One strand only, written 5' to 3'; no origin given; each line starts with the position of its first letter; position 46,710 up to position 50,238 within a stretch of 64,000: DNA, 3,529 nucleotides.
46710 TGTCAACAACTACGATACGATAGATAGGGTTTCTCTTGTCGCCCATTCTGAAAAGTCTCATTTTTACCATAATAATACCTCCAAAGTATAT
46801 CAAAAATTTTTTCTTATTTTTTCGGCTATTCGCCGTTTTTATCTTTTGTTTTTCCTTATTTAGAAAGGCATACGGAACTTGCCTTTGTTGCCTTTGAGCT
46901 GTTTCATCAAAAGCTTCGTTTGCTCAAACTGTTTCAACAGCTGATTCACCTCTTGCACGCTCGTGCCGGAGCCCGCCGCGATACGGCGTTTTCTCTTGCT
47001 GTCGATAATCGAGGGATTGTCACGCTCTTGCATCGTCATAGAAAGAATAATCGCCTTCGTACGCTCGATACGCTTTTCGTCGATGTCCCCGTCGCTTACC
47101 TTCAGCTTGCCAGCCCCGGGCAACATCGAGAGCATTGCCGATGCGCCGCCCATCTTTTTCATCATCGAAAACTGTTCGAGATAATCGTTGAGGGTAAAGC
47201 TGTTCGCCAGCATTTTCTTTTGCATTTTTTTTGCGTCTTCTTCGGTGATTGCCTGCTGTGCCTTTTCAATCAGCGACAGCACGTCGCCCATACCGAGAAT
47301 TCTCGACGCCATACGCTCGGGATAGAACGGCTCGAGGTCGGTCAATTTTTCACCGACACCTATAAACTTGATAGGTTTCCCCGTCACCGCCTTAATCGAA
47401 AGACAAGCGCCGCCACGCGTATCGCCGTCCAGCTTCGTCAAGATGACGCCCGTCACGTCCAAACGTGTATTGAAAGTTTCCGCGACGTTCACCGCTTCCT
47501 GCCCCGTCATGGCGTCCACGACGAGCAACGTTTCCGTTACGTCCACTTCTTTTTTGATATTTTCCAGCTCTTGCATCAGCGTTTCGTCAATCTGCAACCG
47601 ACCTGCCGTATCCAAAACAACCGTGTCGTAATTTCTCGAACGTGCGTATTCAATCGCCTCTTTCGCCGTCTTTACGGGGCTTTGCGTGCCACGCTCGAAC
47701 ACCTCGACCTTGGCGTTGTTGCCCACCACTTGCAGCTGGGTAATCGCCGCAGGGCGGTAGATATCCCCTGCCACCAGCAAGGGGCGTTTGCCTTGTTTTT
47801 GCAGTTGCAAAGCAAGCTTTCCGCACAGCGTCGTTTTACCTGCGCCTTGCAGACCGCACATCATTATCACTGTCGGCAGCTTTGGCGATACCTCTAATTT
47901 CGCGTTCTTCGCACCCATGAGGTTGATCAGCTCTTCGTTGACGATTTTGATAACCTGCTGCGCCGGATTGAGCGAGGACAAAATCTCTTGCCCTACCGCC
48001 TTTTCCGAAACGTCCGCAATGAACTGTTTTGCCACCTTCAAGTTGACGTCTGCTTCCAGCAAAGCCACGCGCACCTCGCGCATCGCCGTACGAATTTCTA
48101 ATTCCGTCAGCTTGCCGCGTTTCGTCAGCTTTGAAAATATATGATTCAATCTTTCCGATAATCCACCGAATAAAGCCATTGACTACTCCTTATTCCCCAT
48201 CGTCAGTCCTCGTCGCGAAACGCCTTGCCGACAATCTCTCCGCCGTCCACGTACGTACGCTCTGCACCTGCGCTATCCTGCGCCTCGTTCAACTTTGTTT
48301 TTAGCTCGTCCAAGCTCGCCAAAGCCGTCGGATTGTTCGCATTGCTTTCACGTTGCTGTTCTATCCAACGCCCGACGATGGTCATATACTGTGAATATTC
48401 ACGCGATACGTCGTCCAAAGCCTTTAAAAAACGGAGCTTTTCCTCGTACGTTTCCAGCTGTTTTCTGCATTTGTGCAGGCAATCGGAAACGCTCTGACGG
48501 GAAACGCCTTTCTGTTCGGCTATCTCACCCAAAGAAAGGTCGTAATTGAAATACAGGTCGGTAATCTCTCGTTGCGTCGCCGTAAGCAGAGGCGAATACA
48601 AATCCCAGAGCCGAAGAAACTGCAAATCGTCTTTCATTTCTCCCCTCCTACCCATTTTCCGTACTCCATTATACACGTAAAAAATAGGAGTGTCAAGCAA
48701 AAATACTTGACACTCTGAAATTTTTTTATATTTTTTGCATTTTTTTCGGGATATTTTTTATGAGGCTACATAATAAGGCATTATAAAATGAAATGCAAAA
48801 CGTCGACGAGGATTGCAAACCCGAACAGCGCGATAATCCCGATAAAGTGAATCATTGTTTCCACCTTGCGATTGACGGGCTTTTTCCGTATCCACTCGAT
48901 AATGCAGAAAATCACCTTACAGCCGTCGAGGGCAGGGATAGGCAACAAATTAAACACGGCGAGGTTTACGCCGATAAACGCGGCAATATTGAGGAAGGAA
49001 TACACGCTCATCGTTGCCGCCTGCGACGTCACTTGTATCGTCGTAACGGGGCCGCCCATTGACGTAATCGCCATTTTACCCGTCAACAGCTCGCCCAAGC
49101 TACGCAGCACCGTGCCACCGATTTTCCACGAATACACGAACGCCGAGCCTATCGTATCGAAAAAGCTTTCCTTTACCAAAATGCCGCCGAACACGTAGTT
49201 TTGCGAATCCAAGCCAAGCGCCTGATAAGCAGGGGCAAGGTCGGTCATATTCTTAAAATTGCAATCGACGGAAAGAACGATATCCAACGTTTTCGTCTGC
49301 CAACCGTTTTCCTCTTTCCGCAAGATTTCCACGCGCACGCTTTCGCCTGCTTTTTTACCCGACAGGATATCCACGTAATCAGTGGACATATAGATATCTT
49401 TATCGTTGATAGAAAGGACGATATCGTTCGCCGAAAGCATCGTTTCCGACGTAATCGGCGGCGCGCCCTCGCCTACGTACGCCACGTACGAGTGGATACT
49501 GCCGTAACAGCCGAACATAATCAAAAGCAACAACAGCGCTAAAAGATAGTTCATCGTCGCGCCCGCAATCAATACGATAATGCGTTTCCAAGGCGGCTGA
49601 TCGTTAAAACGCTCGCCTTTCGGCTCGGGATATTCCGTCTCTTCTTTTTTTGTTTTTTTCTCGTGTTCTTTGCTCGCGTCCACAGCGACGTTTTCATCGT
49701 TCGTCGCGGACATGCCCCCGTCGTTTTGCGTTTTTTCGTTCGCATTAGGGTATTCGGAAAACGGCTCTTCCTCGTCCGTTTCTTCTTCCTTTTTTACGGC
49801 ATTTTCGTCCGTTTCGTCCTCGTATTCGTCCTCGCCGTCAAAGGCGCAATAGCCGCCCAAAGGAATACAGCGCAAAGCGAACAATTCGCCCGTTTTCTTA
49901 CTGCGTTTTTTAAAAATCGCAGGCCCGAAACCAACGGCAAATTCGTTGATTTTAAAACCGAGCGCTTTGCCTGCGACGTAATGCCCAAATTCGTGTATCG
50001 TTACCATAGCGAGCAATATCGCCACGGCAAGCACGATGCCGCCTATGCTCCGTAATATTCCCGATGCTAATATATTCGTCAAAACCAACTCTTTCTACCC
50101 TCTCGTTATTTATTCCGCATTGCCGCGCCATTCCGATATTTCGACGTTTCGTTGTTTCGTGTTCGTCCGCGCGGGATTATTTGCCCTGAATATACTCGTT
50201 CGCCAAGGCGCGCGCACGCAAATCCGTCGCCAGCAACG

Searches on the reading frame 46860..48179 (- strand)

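Call 45: search_protein_families(library=pfam, proteins=[window:46860-48179:-], max_evalue=0.00001)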
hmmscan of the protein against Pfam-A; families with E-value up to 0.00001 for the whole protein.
window:46860-48179:- (439 aa): 5 families
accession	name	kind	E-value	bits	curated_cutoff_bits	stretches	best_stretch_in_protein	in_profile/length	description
PF00448.28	SRP54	-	3.6e-77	258.9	22.7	1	102-296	1-196/196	SRP54-type protein, GTPase domain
PF02978.25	SRP_SPB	-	1.8e-33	115.2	27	1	327-425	1-91/91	Signal peptide binding domain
PF02881.24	SRP54_N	-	8.9e-21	74.3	22.4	1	7-84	1-75/75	SRP54-type protein, helical bundle domain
PF06414.18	Zeta_toxin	-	2.4e-06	27.6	22.3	1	96-207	10-119/199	Zeta toxin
PF02492.25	cobW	-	4.7e-06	26.7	20.7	0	104-251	2-154/180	CobW/HypB/UreG, nucleotide-binding domain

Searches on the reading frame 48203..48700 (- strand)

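Call 45: search_protein_families(library=pfam, proteins=[window:48203-48700:-], max_evalue=0.00001)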
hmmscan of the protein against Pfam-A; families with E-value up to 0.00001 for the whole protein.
window:48203-48700:- (165 aa): 2 families
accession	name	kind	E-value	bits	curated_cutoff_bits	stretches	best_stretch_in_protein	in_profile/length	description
PF04297.20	UPF0122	-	1.6e-21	76.9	22.7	1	26-97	5-76/101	Putative helix-turn-helix protein, YlxM / p13 like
PF04545.22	Sigma70_r4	-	4e-07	29.9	24.1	1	39-82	5-48/50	Sigma-70, region 4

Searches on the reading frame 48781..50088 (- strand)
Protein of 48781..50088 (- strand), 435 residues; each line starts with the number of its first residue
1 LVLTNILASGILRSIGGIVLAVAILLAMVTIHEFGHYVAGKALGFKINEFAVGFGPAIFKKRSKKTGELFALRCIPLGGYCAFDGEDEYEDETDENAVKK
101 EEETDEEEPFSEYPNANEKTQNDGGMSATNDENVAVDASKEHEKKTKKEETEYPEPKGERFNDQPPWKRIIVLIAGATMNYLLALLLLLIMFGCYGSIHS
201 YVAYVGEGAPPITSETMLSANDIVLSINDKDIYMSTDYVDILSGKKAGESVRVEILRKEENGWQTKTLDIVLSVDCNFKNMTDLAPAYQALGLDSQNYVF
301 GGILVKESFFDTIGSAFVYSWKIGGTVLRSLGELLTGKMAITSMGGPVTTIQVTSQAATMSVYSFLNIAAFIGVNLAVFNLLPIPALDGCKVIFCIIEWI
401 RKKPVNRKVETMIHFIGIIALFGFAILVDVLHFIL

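Call 7: search_protein_families(library=pfam, proteins=[window:48781-50088:-])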
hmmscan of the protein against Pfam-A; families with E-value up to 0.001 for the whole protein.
window:48781-50088:- (435 aa): 3 families
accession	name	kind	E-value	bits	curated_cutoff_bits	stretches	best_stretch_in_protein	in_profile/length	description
PF02163.28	Peptidase_M50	-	4.8e-57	193.3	27.2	1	21-422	2-219/221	Peptidase family M50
PF13180.12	PDZ_2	-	4.5e-07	30.5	27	1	202-261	16-73/80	PDZ domain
PF17820.7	PDZ_6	-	0.00023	21.3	27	1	220-257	18-54/54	PDZ domain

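Call 30: search_solved_structures(query=window:48781-50088:-, show_alignments=1)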
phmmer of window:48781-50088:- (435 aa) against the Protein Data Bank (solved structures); distinct sequences matched with E-value up to 0.001: 4.
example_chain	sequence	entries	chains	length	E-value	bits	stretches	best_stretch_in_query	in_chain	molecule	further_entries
7w6y_A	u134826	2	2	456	1.5e-37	132.6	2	217-423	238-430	Anti sigma-E protein, RseA | Zinc metalloprotease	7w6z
9j82_A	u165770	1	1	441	2.9e-34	121.8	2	219-428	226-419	Putative zinc metalloprotease aq_1964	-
9j83_A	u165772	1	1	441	6.2e-34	120.7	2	219-428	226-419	Putative zinc metalloprotease aq_1964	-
7w6x_A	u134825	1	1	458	3.2e-28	101.9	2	310-427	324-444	Regulator of sigma-E protease RseP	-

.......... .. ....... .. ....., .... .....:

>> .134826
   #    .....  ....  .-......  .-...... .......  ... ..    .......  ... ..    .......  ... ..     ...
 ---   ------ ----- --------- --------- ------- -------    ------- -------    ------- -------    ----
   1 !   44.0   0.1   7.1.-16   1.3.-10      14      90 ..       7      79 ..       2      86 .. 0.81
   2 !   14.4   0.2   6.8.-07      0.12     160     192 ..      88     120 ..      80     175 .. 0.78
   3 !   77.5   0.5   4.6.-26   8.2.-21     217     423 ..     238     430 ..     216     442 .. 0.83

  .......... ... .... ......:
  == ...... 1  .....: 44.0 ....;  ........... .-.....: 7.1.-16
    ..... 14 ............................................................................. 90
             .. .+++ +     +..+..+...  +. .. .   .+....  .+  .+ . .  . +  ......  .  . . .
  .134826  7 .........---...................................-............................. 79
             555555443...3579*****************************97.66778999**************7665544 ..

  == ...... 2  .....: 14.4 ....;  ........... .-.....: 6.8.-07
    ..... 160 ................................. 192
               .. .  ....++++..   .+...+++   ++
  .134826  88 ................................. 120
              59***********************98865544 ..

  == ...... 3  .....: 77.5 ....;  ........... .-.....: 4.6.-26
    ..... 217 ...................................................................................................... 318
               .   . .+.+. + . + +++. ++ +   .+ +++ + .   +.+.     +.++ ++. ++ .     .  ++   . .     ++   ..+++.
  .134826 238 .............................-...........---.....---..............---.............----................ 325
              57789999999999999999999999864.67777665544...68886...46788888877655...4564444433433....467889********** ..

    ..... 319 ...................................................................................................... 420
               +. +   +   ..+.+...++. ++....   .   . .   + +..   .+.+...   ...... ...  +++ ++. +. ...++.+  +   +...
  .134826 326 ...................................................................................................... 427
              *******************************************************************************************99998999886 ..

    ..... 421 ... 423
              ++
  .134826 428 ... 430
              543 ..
